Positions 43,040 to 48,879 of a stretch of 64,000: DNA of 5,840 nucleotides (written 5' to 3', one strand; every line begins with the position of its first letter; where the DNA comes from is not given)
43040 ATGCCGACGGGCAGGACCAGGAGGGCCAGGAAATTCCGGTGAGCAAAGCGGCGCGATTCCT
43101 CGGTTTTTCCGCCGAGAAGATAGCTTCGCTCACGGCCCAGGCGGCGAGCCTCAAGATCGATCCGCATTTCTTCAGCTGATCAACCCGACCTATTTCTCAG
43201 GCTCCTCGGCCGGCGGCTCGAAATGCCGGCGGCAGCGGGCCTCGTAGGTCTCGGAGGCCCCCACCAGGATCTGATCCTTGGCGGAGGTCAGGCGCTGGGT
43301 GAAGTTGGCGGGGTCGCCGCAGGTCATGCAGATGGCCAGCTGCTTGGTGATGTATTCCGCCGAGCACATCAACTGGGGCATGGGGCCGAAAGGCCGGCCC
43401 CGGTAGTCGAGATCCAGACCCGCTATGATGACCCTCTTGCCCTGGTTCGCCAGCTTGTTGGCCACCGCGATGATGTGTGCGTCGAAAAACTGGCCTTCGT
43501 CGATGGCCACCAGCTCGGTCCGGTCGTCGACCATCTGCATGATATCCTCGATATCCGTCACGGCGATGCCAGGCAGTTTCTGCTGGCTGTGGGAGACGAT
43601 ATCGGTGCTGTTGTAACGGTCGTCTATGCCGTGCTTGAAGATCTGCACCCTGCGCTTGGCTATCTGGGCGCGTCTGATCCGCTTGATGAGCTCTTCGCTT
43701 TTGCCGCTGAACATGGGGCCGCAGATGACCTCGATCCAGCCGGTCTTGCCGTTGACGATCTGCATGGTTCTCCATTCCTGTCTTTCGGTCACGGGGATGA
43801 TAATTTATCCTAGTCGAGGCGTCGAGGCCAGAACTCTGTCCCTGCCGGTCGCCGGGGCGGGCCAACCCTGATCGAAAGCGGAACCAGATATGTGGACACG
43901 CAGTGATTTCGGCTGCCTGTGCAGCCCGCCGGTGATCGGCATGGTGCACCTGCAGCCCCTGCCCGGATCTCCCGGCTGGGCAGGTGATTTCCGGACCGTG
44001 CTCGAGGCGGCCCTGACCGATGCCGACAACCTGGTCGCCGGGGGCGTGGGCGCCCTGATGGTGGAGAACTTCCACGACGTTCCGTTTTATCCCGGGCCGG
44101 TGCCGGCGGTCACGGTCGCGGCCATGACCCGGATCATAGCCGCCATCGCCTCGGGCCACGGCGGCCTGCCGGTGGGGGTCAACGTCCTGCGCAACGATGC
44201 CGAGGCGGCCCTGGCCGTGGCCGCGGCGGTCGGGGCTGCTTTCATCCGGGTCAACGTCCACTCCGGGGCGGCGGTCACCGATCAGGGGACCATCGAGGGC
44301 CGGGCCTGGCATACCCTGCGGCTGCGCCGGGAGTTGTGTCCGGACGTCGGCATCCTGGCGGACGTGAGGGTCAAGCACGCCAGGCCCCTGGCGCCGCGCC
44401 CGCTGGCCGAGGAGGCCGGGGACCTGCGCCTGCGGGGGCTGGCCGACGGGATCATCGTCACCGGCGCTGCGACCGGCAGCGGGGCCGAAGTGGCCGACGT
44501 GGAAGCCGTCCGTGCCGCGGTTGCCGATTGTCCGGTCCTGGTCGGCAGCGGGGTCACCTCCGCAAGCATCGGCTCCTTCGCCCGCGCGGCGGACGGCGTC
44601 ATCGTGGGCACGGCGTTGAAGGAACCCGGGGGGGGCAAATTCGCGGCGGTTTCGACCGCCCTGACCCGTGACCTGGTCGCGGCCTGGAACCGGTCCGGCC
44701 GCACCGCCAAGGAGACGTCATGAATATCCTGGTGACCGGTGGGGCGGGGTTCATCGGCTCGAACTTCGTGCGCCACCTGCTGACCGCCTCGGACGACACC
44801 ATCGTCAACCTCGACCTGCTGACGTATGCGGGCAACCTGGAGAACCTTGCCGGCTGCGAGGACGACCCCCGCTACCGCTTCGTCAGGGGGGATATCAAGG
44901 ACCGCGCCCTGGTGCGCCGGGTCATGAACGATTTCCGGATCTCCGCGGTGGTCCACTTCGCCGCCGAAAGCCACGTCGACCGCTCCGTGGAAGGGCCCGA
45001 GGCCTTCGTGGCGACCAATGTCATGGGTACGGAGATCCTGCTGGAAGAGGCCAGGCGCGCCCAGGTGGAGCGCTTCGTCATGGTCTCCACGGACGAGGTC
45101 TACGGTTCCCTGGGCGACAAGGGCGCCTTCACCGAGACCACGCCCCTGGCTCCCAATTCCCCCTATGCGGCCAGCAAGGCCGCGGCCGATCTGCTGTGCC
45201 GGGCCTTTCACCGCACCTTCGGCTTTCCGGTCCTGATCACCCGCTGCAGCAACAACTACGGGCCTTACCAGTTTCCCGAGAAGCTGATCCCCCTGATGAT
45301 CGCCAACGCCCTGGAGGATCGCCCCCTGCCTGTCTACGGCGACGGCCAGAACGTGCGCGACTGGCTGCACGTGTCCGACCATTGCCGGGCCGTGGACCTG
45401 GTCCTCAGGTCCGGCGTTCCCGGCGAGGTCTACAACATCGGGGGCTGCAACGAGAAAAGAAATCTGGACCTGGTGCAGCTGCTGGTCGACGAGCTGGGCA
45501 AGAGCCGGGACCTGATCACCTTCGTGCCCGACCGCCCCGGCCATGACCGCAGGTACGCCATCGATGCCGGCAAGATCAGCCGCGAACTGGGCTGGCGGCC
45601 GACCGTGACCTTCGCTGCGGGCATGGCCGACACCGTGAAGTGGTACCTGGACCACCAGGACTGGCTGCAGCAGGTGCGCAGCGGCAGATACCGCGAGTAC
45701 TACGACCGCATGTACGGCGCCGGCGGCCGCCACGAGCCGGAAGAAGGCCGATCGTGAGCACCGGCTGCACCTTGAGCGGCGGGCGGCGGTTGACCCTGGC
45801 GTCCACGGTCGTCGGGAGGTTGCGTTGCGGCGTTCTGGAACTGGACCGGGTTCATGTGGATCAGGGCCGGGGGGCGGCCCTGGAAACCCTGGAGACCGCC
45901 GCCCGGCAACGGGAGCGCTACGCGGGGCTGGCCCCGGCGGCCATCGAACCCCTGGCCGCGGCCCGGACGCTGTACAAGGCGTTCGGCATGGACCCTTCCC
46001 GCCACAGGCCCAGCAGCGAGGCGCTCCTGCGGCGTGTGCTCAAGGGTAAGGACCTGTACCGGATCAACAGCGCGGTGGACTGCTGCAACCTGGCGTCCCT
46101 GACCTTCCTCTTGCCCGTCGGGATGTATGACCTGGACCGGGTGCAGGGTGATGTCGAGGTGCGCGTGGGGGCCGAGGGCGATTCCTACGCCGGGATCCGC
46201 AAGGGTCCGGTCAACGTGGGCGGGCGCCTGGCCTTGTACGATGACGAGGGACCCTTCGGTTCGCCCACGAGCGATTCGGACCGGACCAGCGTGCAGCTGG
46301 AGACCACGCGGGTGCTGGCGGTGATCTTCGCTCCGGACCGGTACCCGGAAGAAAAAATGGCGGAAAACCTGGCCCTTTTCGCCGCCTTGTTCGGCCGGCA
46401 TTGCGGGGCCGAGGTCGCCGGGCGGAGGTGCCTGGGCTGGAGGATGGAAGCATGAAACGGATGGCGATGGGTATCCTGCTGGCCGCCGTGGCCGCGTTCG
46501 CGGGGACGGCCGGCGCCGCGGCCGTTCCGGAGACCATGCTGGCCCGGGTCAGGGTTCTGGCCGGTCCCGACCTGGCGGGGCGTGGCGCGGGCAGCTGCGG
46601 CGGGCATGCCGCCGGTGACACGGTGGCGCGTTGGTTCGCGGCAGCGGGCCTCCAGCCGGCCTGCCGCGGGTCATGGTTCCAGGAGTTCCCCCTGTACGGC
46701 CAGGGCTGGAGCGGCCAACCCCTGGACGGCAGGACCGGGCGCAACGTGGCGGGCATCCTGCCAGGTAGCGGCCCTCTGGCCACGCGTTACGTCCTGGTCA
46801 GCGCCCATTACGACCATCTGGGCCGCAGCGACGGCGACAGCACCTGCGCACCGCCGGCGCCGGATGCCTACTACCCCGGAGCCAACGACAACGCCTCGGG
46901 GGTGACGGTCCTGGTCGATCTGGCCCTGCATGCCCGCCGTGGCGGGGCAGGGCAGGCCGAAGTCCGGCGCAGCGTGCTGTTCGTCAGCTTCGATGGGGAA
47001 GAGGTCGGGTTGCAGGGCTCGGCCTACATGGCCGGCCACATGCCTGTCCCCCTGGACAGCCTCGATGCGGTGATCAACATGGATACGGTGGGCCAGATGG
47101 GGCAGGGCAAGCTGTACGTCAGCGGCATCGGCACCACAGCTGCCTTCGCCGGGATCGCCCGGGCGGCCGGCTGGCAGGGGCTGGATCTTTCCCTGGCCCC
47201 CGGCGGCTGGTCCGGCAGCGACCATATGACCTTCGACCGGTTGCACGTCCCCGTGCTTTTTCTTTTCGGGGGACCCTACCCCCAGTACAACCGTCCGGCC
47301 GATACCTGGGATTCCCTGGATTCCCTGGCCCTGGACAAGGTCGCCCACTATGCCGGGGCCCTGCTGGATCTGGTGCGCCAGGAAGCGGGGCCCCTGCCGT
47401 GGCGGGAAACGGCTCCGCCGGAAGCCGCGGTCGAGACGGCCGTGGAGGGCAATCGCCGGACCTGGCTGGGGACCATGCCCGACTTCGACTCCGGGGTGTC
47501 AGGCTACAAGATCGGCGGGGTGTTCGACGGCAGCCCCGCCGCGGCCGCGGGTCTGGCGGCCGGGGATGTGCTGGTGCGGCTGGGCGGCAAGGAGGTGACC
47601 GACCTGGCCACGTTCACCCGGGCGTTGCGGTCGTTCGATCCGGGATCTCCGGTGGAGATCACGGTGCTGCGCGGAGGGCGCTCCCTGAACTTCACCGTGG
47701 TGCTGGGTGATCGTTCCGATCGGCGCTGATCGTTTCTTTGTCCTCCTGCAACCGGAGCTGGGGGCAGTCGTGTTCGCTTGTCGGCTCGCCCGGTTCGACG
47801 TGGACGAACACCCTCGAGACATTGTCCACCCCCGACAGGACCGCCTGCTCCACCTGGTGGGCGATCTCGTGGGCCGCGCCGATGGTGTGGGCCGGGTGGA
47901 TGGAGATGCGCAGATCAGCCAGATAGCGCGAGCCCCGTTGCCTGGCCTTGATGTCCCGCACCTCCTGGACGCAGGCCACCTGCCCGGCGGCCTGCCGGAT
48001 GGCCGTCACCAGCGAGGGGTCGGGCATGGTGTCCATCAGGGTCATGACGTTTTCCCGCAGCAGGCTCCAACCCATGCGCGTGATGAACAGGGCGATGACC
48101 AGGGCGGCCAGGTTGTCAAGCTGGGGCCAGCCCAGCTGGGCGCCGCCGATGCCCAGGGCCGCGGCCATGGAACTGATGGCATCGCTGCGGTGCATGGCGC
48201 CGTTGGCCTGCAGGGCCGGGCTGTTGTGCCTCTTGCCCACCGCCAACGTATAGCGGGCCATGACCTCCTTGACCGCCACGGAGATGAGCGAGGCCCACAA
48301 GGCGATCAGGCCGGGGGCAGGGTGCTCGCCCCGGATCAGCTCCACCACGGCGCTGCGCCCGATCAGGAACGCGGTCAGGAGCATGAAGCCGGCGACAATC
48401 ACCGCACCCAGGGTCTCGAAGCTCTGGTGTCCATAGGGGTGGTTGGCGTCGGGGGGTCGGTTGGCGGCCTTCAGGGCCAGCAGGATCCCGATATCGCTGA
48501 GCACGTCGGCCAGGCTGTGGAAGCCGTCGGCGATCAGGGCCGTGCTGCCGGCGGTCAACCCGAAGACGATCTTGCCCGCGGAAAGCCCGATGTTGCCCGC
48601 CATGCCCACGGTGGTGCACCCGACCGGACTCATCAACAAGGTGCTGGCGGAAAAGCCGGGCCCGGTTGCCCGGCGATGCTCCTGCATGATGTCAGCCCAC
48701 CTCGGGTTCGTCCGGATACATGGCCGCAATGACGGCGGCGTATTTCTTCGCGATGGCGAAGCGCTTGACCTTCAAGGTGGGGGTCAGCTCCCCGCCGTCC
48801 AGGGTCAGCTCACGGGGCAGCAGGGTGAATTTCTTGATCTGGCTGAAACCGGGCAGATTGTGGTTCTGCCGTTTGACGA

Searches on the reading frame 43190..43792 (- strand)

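Call 17: search_protein_families(library=pfam, proteins=[window:43190-43792:-], max_evalue=0.0001)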
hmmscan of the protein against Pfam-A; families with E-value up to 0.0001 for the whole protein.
window:43190-43792:- (200 aa): 1 family
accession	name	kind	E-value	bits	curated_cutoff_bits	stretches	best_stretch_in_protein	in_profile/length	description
PF00265.24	TK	-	1.9e-54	184.6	20.6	1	18-191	1-176/176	Thymidine kinase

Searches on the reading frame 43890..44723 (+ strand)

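Call 63: search_protein_families(library=pfam, proteins=[window:43890-44723:+], max_evalue=0.001)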
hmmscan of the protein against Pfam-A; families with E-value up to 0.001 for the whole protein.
window:43890-44723:+ (277 aa): 1 family
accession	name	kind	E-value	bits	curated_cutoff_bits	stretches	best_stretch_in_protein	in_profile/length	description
PF03437.21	BtpA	-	2.3e-74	250.5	30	1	14-248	4-235/254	BtpA family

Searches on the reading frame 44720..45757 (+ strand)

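Call 17: search_protein_families(library=pfam, proteins=[window:44720-45757:+], max_evalue=0.0001)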
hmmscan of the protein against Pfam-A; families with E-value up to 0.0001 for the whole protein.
window:44720-45757:+ (345 aa): 8 families
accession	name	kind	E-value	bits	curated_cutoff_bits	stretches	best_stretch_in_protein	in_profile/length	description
PF16363.11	GDP_Man_Dehyd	-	2.5e-91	307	27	1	4-304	1-331/332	GDP-mannose 4,6 dehydratase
PF01370.27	Epimerase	-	8.4e-74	248.4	20.9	1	3-241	1-240/240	NAD dependent epimerase/dehydratase family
PF02719.21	Polysacc_synt_2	-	1.6e-20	74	20.2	1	3-127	1-131/293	Polysaccharide biosynthesis protein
PF01073.25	3Beta_HSD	-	5.7e-18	65.4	22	1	4-219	1-219/280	3-beta hydroxysteroid dehydrogenase/isomerase family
PF04321.23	RmlD_sub_bind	-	1.7e-16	60.6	27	1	1-208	1-178/287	RmlD substrate binding domain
PF07993.18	NAD_binding_4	-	2.7e-13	50.1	20.1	1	5-178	1-206/258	Male sterility protein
PF13460.12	NAD_binding_10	-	1.2e-09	38.8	27.2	1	7-159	1-131/184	NAD(P)H-binding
PF08659.16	KR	-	3.3e-05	24.3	22.6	1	3-124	3-136/180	KR domain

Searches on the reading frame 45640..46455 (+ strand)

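Call 17: search_protein_families(library=pfam, proteins=[window:45640-46455:+], max_evalue=0.0001)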
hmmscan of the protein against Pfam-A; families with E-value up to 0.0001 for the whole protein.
window:45640-46455:+ (271 aa): 1 family
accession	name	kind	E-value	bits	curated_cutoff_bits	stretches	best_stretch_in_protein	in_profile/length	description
PF03483.22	B3_4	-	3e-17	63.2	29.3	1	108-229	2-124/174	B3/4 domain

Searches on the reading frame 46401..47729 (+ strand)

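Call 63: search_protein_families(library=pfam, proteins=[window:46401-47729:+], max_evalue=0.001)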
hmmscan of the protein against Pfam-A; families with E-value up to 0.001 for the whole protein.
window:46401-47729:+ (442 aa): 4 families
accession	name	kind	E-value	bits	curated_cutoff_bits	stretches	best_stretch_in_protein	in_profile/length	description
PF04389.22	Peptidase_M28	-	6.7e-33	114.5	21.3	1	115-318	1-189/193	Peptidase family M28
PF13180.12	PDZ_2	-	1.8e-12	47.8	27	1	374-434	19-79/80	PDZ domain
PF17820.7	PDZ_6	-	7e-09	35.7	27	1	376-424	7-54/54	PDZ domain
PF00595.29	PDZ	-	0.00067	20.4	23.2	0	351-421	7-79/81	PDZ domain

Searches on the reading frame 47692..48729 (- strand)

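Call 17: search_protein_families(library=pfam, proteins=[window:47692-48729:-], max_evalue=0.0001)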
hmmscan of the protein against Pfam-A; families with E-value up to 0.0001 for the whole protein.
window:47692-48729:- (345 aa): 2 families
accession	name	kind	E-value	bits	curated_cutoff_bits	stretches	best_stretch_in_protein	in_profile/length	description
PF01545.26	Cation_efflux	-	6.1e-49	166.9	26.6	1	41-232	3-198/198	Cation efflux family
PF16916.11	ZT_dimer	-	2.9e-14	53.3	26.7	1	236-313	1-77/78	Dimerisation domain of Zinc Transporter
